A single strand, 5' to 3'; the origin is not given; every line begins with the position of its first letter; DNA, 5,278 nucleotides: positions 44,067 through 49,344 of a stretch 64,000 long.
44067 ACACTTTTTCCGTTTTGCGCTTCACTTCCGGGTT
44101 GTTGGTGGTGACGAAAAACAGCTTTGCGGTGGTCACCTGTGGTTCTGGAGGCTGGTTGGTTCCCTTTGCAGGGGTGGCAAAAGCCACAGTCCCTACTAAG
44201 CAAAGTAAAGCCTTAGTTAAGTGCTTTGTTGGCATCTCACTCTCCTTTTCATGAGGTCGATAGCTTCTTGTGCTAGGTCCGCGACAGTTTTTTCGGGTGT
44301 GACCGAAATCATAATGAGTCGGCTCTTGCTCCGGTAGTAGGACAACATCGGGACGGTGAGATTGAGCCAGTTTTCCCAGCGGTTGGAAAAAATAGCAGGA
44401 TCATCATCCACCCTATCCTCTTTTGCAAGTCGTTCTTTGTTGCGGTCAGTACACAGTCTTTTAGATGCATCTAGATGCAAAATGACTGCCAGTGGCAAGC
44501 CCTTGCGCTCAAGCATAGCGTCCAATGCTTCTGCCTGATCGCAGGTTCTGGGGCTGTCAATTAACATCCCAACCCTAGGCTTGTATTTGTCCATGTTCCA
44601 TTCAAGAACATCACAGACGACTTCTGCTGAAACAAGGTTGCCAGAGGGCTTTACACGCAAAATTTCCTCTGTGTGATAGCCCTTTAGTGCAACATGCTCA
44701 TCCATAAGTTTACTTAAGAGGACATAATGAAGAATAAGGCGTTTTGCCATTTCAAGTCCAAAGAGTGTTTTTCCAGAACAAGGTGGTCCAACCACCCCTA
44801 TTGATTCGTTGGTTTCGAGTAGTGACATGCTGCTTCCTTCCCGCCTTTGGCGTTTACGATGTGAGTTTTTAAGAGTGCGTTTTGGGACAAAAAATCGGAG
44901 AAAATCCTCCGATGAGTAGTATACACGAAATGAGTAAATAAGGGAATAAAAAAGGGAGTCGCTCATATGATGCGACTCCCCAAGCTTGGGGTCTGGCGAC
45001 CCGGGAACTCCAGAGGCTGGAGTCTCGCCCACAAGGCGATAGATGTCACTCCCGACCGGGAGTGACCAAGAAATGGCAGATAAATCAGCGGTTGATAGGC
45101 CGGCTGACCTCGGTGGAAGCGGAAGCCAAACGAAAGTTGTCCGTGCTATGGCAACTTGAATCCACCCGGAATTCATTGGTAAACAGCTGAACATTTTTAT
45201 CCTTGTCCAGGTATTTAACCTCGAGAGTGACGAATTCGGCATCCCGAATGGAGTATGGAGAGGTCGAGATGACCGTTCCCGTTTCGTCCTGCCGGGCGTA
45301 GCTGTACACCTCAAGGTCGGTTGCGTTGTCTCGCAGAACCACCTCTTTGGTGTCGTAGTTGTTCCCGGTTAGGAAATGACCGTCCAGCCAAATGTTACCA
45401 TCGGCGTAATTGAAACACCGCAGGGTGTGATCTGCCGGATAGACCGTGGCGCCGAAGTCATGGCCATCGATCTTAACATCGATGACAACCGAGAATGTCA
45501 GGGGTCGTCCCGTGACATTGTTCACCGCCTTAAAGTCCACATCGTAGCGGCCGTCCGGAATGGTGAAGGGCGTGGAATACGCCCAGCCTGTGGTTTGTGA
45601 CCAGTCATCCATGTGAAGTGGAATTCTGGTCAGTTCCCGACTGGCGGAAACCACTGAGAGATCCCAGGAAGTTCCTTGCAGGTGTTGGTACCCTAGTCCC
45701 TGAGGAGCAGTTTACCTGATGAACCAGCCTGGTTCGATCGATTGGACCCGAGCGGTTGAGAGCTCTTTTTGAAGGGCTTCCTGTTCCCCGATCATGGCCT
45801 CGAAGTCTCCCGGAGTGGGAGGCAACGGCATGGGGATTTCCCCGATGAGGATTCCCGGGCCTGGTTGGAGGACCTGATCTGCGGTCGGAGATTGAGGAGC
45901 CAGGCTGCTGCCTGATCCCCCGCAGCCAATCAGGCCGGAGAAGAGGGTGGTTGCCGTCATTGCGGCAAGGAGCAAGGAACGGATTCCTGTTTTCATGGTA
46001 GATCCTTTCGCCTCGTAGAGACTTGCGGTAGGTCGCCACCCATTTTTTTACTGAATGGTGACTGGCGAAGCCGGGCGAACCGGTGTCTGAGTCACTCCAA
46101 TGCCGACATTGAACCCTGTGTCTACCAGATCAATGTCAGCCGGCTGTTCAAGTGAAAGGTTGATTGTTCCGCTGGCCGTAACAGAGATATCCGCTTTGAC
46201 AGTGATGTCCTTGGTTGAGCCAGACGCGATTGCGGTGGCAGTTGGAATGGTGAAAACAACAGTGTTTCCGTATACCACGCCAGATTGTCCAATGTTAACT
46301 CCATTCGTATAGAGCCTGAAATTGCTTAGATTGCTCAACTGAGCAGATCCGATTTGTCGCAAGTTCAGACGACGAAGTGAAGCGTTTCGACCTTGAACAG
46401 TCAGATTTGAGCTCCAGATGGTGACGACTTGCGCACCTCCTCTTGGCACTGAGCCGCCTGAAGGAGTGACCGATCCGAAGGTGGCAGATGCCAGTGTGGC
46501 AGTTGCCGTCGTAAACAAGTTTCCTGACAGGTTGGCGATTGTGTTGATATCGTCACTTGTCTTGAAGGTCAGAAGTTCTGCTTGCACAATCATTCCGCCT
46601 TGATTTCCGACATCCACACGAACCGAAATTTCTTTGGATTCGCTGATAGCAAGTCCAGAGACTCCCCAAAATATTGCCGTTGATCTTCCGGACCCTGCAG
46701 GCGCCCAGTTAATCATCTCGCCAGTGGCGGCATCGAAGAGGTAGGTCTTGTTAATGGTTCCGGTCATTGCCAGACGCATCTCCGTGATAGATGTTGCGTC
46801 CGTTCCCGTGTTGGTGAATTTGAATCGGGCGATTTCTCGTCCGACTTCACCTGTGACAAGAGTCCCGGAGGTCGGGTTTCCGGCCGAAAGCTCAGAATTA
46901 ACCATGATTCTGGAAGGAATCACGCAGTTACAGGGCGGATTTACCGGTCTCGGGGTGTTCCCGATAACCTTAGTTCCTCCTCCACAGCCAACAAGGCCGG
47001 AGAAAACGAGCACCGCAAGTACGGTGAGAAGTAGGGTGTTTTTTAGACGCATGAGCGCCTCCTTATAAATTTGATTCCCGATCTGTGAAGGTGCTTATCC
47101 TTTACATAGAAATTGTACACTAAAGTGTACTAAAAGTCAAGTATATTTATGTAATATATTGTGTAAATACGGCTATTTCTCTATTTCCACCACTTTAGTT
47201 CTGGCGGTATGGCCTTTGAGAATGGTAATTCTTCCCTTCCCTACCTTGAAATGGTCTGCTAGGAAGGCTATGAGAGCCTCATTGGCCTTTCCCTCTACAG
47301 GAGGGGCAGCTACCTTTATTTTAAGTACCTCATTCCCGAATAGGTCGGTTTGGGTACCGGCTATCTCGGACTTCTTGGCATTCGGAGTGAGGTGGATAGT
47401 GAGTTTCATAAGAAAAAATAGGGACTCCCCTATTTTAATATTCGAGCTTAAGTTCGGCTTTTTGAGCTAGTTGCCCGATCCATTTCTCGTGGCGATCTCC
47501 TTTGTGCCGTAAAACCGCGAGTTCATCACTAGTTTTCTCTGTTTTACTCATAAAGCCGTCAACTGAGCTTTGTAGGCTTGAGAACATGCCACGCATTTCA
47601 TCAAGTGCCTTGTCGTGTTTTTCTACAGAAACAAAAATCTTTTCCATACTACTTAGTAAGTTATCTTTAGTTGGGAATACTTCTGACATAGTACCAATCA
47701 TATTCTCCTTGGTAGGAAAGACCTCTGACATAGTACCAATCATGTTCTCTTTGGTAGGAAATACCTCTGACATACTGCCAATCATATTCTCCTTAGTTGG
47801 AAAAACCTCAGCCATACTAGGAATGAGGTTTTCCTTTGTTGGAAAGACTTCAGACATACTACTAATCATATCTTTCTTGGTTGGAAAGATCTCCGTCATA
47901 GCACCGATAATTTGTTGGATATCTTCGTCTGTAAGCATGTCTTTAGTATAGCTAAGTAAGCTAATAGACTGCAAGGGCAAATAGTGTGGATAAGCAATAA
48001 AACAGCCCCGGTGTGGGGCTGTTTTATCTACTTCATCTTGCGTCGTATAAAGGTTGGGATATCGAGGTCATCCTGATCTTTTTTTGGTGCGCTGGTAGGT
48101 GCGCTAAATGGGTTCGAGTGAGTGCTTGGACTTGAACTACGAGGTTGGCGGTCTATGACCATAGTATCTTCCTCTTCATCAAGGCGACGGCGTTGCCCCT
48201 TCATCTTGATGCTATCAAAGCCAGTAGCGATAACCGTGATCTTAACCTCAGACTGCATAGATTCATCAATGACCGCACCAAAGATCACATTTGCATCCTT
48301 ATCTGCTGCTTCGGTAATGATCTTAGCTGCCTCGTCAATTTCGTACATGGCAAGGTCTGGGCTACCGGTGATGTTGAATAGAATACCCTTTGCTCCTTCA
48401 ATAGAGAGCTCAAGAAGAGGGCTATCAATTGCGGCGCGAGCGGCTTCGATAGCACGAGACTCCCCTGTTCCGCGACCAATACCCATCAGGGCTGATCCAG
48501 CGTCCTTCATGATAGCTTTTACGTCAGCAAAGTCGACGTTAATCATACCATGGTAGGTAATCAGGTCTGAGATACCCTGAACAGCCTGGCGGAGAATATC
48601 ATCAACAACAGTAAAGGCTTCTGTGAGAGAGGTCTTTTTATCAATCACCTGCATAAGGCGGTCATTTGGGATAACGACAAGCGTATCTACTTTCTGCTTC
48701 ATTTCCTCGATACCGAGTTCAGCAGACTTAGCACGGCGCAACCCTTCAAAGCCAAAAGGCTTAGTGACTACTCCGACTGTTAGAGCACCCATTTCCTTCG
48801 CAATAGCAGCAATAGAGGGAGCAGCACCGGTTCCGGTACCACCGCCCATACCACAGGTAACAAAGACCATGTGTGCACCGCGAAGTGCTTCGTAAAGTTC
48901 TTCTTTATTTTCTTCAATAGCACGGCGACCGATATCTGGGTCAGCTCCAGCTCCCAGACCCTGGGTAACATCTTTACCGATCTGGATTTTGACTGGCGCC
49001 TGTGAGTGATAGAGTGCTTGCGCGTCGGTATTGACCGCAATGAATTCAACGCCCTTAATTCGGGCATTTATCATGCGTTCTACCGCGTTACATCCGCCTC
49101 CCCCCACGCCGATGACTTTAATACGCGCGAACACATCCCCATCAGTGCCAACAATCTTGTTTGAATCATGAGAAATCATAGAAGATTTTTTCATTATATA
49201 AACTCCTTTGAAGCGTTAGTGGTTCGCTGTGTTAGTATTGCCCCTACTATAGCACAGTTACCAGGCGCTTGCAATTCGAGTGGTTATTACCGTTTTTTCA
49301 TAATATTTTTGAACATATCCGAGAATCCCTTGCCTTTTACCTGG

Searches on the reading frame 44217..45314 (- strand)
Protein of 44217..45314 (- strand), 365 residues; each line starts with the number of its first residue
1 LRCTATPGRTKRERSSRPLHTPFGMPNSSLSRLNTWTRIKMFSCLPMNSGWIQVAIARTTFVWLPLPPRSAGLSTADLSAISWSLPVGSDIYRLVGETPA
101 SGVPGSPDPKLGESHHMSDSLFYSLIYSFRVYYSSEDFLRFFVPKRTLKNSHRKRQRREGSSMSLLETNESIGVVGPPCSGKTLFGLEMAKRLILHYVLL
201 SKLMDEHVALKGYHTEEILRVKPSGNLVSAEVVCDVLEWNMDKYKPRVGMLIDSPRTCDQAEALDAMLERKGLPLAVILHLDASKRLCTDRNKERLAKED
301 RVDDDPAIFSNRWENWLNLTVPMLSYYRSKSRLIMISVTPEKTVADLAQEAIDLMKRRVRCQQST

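Call 82: search_protein_families(library=pfam, proteins=[window:44217-45314:-], max_evalue=0.001)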
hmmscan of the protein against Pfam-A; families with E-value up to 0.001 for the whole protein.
window:44217-45314:- (365 aa): 3 families
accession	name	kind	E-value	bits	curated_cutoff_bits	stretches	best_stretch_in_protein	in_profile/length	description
PF00406.28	ADK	-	2.5e-16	60.6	26.8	1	174-331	1-150/151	Adenylate kinase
PF13207.12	AAA_17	-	9e-06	26.4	27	1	175-305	1-131/136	AAA domain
PF13671.12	AAA_33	-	3.4e-05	24.6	27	0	174-300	4-123/143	AAA domain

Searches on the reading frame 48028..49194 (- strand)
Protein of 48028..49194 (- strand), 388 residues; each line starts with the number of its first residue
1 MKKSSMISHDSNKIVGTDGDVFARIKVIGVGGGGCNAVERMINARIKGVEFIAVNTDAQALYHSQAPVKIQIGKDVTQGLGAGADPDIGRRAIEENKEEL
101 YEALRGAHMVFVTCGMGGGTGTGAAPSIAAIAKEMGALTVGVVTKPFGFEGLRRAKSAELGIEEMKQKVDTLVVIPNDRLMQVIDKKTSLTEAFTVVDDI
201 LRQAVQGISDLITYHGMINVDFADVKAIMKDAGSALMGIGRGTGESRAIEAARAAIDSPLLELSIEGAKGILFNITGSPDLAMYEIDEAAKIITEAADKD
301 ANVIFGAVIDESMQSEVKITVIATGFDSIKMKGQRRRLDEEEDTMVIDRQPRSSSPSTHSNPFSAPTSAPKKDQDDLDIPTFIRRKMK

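Call 82: search_protein_families(library=pfam, proteins=[window:48028-49194:-], max_evalue=0.001)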
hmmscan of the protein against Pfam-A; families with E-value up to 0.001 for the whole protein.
window:48028-49194:- (388 aa): 2 families
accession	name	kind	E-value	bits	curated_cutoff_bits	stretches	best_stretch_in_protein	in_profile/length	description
PF00091.31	Tubulin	-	6.6e-51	173.7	33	1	24-184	1-189/190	Tubulin/FtsZ family, GTPase domain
PF12327.13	FtsZ_C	-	2.4e-35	121.2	27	1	233-327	1-95/95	FtsZ family, C-terminal domain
